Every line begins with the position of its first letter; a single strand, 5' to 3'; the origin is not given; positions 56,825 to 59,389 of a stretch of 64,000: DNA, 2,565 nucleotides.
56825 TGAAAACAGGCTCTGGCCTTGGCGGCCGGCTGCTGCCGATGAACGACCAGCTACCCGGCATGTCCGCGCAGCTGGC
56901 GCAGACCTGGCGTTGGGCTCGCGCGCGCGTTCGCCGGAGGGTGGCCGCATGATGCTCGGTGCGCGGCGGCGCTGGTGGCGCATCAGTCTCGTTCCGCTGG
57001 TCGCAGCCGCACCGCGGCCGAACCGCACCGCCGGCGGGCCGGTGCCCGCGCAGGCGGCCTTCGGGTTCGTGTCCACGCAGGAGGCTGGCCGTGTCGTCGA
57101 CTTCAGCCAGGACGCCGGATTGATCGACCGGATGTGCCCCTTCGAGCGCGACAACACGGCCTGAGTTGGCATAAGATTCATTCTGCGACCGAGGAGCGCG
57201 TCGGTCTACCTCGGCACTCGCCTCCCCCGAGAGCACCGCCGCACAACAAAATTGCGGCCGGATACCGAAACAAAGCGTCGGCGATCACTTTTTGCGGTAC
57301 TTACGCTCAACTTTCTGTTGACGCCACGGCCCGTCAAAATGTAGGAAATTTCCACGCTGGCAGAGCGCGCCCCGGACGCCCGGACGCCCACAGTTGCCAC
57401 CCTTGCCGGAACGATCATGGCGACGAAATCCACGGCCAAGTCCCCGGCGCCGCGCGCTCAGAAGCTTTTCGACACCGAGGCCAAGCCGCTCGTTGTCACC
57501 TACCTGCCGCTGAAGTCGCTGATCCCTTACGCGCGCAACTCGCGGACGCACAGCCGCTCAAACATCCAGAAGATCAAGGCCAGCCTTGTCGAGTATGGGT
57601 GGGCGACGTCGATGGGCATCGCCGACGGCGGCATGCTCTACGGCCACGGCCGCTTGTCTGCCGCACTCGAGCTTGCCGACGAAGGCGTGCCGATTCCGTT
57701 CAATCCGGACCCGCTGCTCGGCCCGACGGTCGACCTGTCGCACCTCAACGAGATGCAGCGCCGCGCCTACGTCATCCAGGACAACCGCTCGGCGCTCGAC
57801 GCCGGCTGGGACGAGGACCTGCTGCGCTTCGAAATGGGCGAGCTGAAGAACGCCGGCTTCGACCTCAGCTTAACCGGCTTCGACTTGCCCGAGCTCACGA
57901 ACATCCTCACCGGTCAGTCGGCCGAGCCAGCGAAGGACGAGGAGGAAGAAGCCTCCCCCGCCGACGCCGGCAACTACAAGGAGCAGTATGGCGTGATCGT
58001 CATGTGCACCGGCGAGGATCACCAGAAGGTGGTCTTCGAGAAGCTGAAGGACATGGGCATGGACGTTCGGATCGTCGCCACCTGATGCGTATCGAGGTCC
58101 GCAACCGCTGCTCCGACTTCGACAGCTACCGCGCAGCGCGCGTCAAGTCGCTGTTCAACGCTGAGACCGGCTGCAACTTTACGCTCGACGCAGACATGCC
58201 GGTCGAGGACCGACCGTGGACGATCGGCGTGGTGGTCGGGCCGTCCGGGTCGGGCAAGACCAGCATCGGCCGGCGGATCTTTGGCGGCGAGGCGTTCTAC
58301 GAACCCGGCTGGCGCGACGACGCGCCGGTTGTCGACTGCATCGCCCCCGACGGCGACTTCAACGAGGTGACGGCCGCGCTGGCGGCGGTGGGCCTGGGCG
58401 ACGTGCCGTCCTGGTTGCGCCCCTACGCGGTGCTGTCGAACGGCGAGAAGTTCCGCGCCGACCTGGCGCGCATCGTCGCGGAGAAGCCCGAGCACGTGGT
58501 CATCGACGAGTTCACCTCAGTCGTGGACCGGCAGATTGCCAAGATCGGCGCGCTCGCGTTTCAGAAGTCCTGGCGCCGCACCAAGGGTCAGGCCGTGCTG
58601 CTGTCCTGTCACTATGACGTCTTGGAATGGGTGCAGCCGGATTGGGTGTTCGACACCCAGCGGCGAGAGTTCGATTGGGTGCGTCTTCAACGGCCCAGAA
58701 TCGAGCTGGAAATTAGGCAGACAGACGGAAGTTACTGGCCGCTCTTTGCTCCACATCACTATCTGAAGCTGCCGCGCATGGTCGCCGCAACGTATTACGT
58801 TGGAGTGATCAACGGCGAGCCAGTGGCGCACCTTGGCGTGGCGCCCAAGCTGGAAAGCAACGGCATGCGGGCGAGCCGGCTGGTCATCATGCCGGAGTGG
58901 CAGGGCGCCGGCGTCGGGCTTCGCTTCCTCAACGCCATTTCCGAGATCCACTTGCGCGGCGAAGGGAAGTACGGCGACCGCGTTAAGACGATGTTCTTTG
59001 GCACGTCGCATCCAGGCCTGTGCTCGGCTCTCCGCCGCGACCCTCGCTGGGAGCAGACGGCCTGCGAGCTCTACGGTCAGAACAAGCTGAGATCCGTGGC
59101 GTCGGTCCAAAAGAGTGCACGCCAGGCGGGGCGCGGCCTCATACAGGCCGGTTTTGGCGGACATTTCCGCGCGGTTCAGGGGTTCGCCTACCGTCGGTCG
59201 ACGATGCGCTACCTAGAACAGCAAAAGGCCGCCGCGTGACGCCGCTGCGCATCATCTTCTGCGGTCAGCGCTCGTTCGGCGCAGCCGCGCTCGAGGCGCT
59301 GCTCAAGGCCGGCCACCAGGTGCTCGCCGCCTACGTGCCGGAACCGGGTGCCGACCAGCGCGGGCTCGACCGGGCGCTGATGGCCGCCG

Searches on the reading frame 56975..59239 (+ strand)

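Call 14: search_protein_families(library=pfam, proteins=[window:56975-59239:+], max_evalue=0.001)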
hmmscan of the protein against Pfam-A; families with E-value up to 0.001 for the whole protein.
window:56975-59239:+ (754 aa): 1 family
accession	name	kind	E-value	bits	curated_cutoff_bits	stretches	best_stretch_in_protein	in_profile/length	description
PF00005.33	ABC_tran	-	1.3e-05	26.2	25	0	463-514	83-136/137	ABC transporter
